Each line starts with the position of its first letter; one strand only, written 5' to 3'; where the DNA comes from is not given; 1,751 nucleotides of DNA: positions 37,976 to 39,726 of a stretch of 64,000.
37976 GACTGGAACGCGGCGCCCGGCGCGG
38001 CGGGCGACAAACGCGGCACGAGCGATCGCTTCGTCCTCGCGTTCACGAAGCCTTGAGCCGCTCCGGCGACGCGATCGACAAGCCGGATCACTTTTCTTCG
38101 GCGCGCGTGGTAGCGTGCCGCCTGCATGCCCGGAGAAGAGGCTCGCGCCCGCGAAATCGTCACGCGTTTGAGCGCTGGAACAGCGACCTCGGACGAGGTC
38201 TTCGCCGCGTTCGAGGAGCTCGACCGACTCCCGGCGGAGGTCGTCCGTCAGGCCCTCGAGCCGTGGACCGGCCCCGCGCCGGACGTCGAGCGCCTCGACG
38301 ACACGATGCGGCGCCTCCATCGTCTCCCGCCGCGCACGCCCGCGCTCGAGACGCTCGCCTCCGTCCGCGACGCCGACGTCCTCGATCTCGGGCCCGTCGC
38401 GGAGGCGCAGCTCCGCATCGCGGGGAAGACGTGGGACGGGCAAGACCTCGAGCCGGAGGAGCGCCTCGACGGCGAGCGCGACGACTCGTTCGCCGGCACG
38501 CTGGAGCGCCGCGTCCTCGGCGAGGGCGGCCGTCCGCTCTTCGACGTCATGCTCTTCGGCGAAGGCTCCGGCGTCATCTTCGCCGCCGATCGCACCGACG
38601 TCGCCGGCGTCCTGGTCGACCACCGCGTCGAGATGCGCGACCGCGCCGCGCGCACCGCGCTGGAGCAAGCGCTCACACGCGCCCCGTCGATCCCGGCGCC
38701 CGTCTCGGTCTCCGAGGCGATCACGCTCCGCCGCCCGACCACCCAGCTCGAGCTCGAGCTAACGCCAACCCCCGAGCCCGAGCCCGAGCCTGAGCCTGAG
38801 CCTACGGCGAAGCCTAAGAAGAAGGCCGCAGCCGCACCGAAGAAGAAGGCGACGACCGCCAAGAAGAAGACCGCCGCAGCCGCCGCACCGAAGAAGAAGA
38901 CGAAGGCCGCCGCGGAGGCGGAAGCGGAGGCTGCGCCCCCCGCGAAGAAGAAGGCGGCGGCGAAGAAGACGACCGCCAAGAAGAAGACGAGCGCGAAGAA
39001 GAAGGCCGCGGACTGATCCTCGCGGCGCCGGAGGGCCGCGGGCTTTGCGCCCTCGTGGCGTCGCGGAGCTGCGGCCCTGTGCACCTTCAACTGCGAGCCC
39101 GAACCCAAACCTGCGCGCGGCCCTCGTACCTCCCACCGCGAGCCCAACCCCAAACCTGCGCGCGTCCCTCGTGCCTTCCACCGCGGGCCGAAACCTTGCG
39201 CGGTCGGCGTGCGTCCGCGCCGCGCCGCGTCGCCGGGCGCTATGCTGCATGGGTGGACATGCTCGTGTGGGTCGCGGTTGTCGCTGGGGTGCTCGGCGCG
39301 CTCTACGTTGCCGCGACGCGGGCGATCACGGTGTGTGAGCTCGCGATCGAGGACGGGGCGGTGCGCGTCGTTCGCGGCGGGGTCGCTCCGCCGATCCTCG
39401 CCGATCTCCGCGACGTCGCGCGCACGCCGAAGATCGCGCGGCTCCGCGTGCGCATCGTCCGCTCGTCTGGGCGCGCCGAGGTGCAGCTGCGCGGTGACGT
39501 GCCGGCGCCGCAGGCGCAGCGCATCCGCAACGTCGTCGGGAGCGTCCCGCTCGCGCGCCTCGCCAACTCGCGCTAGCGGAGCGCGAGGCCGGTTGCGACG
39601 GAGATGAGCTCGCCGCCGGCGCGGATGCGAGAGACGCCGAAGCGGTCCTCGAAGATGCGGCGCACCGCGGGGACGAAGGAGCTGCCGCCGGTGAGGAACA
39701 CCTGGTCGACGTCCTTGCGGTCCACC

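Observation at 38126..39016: Protein with a eukaryotic histone-H1-like AKKK/PKKK tail preceded by a (PE)n spacer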

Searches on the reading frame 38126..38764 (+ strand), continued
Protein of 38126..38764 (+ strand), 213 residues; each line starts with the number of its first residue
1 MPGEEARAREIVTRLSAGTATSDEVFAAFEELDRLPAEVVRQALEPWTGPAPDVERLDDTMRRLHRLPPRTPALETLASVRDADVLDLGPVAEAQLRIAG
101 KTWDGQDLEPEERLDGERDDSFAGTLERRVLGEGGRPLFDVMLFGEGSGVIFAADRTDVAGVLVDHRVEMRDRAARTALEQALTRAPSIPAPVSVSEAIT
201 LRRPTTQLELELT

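Call 44: find_encoding_contigs(protein=P0145, flank=7000, max_places=2)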
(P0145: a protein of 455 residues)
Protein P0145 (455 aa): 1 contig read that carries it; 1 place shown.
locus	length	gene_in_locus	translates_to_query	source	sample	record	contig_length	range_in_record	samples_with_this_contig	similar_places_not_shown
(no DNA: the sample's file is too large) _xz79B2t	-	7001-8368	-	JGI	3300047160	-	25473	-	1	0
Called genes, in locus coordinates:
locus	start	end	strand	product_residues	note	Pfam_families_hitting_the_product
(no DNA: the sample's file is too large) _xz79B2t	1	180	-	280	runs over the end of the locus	PF13646:HEAT_2 (faint)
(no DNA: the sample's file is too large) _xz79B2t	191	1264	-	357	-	PF01717:Meth_synt_2, PF08267:Meth_synt_1 (weak), PF01208:URO-D (weak)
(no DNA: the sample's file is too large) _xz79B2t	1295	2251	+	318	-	PF05235:CHAD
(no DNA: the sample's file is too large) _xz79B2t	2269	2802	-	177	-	PF12682:Flavodoxin_4 (faint), PF12724:Flavodoxin_5 (faint)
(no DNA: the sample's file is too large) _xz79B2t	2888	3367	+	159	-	PF01161:PBP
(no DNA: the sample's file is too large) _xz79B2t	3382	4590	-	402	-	PF17996:CE2_N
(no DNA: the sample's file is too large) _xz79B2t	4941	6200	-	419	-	PF00069:Pkinase, PF01636:APH (faint), PF07714:PK_Tyr_Ser-Thr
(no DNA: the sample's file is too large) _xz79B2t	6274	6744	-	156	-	-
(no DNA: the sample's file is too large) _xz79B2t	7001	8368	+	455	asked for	-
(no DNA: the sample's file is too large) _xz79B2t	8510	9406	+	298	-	PF02129:Peptidase_S15 (weak), PF06500:FrsA-like (faint), PF00561:Abhydrolase_1 (weak), PF12146:Hydrolase_4, PF12697:Abhydrolase_6 (weak)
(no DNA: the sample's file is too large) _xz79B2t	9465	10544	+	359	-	PF12697:Abhydrolase_6, PF00561:Abhydrolase_1, PF12146:Hydrolase_4, PF00196:GerE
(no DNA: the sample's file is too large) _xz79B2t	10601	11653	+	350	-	PF00487:FA_desaturase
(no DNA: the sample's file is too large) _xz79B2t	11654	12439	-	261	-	PF00392:GntR, PF07840:FadR_C (weak), PF07729:FCD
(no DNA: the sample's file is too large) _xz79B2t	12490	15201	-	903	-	PF00690:Cation_ATPase_N, PF00122:E1-E2_ATPase, PF00702:Hydrolase, PF13246:Cation_ATPase, PF08282:Hydrolase_3 (faint), PF00689:Cation_ATPase_C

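Call 45: find_encoding_contigs(protein=P0244, flank=7000, max_places=2)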
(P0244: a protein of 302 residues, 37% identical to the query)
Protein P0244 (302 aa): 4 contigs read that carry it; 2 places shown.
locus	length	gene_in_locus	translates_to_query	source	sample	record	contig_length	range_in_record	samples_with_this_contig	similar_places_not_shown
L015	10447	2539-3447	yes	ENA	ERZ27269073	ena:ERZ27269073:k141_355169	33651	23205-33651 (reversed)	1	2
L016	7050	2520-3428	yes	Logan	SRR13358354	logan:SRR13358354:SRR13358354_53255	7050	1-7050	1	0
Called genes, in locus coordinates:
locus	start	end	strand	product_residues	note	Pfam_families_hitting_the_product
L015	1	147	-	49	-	?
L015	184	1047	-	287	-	-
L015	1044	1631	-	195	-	PF05401:NodS (weak), PF05724:TPMT, PF05175:MTS (weak), PF13489:Methyltransf_23, PF13649:Methyltransf_25, PF13847:Methyltransf_31, PF08241:Methyltransf_11, PF08242:Methyltransf_12, +1 more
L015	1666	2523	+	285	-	-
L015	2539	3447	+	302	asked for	-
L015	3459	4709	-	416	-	-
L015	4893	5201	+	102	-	PF11903:ParD_like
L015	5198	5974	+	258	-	-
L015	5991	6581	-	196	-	-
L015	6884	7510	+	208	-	-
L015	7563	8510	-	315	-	PF24827:AstE_AspA_cat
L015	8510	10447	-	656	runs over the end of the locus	PF04107:GCS2, PF00571:CBS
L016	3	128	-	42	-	?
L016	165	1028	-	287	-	-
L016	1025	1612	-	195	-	PF05401:NodS (weak), PF05724:TPMT, PF05175:MTS (weak), PF13489:Methyltransf_23, PF13649:Methyltransf_25, PF13847:Methyltransf_31, PF08241:Methyltransf_11, PF08242:Methyltransf_12, +1 more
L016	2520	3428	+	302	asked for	-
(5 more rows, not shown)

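Call 63: predict_structure(alignment_id=A3)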
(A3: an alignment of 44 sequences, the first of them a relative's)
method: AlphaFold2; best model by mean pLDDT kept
length: 455 residues; sequences in the alignment: 44
mean_pLDDT: 93.3   pTM: 0.80
mean pLDDT of the five models: 93.3, 92.6, 92.2, 91.7, 91.0
residues with pLDDT >= 90: 391; 70-90: 45; 50-70: 18; < 50: 1
segments of 3 or more residues with pLDDT < 50: none
pLDDT, mean of each block of 10 residues (from residue 1): 81 98 97 98 97 98 98 95 96 97 97 98 96 96 92 89 93 93 95 89 62 96 97 89 97 97 92 96 97 94 95 85 79 96 98 97 97 93 97 97 94 98 94 95 86 69
secondary structure, 60 per line:
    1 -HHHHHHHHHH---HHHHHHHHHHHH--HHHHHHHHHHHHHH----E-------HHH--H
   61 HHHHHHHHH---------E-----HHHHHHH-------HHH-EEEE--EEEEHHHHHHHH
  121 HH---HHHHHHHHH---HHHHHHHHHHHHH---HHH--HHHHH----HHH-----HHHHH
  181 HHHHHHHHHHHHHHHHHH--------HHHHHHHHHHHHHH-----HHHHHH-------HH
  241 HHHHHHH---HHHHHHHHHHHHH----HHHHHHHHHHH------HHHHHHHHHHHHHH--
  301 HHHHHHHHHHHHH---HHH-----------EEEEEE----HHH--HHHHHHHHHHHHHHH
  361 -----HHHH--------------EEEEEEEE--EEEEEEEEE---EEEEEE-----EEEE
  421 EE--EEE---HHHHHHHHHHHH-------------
elements in order: H2-11 H15-26 H29-42 H60-69 H85-91 E103-106 E109-112 H113-122 H126-134 H138-150 H159-163 H176-198 H207-220 H226-231 H239-247 H251-263 H268-278 H285-298 H301-313 E331-336 H346-360 H366-369 E384-391 E394-402 E406-411 E417-422 E425-427 H431-442

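Call 65: search_solved_structures(query=A3, max_evalue=10)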
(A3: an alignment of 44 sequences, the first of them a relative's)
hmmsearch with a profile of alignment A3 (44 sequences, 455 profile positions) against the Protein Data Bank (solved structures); distinct sequences matched with E-value up to 10: 0.

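Call 66: search_protein_families(library=pfam, alignment_id=A2, max_evalue=10)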
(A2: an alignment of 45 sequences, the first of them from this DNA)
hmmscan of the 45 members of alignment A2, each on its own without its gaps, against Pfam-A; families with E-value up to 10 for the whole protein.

A. member 1, seq(181 aa): 1 family
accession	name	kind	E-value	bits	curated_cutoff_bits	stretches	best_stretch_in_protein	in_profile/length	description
PF24210.1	T4_RIIA1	-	0.19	11.9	27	1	2-25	37-60/67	RIIA.1-like protein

B. families by the number of members that match (of 45 scanned): 7 families
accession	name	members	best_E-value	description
PF19544.4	DUF6068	2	0.026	Family of unknown function (DUF6068)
PF19965.4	VMAP-M2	1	0.0021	vWA-MoxR associated protein middle region (VMAP-M) 2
PF13099.11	DUF3944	1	0.023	Domain of unknown function (DUF3944)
PF11836.14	Phage_TAC_11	1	0.071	Phage tail tube protein, GTA-gp10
PF06236.17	MelC1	1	0.14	Tyrosinase co-factor MelC1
PF24210.1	T4_RIIA1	1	0.19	RIIA.1-like protein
PF12091.13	DUF3567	1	0.2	Protein of unknown function (DUF3567)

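Call 72: search_protein_families(library=pfam, alignment_id=A1, max_evalue=0.001)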
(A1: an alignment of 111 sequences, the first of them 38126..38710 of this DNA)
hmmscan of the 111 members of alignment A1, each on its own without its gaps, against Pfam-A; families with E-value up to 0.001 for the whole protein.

A. member 1, window:38126-38710:+ (195 aa): 0 families

B. families by the number of members that match (of 111 scanned): 2 families
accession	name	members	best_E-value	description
PF07382.16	HC2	26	3.7e-18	Histone H1-like nucleoprotein HC2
PF02095.21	Extensin_1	4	3.2e-09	Extensin-like protein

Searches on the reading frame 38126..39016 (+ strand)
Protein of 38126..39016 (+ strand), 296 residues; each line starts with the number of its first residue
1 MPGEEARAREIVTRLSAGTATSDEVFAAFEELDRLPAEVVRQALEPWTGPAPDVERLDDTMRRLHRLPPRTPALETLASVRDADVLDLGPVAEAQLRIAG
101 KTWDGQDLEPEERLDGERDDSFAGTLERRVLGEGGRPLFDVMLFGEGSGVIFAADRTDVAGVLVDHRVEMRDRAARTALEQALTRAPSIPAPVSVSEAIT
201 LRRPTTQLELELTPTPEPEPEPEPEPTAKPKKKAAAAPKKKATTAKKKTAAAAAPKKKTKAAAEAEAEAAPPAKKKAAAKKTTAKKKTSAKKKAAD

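Call 4: search_protein_families(library=pfam, proteins=[window:38126-39016:+], max_evalue=0.1)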
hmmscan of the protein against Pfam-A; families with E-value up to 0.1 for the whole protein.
window:38126-39016:+ (296 aa): 0 families

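Call 13: search_protein_families(library=ncbifam, proteins=[window:38126-39016:+], max_evalue=0.1)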
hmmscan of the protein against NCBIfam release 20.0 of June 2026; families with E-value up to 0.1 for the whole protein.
window:38126-39016:+ (296 aa): 3 families
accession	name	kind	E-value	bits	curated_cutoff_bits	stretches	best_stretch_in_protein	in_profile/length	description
NF011492.0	PRK14900.1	equivalog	0.001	17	1783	1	232-293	958-1020/1044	valine--tRNA ligase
NF033845.1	MSCRAMM_ClfB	exception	0.014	13.4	999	1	211-236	553-578/871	MSCRAMM family adhesin clumping factor ClfB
NF008082.0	PRK10819.1-3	equivalog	0.081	12.7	265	0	212-292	70-153/242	TonB system transport protein TonB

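Call 31: search_protein_families(library=padloc, proteins=[window:38126-39016:+], max_evalue=0.1)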
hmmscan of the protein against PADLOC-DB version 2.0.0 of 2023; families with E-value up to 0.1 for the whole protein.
window:38126-39016:+ (296 aa): 0 families

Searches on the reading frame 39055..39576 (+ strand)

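Call 4: search_protein_families(library=pfam, proteins=[window:39055-39576:+], max_evalue=0.1)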
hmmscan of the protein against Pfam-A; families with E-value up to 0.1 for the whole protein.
window:39055-39576:+ (173 aa): 1 family
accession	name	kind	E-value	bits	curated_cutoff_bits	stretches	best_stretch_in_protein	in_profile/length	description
PF12321.13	DUF3634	-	1.4e-13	51.5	25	1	77-165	8-92/105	Protein of unknown function (DUF3634)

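Call 13: search_protein_families(library=ncbifam, proteins=[window:39055-39576:+], max_evalue=0.1)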
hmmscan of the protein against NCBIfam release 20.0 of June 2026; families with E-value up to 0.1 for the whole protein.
window:39055-39576:+ (173 aa): 0 families

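Call 31: search_protein_families(library=padloc, proteins=[window:39055-39576:+], max_evalue=0.1)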
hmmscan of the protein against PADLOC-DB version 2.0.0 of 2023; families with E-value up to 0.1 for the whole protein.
window:39055-39576:+ (173 aa): 0 families
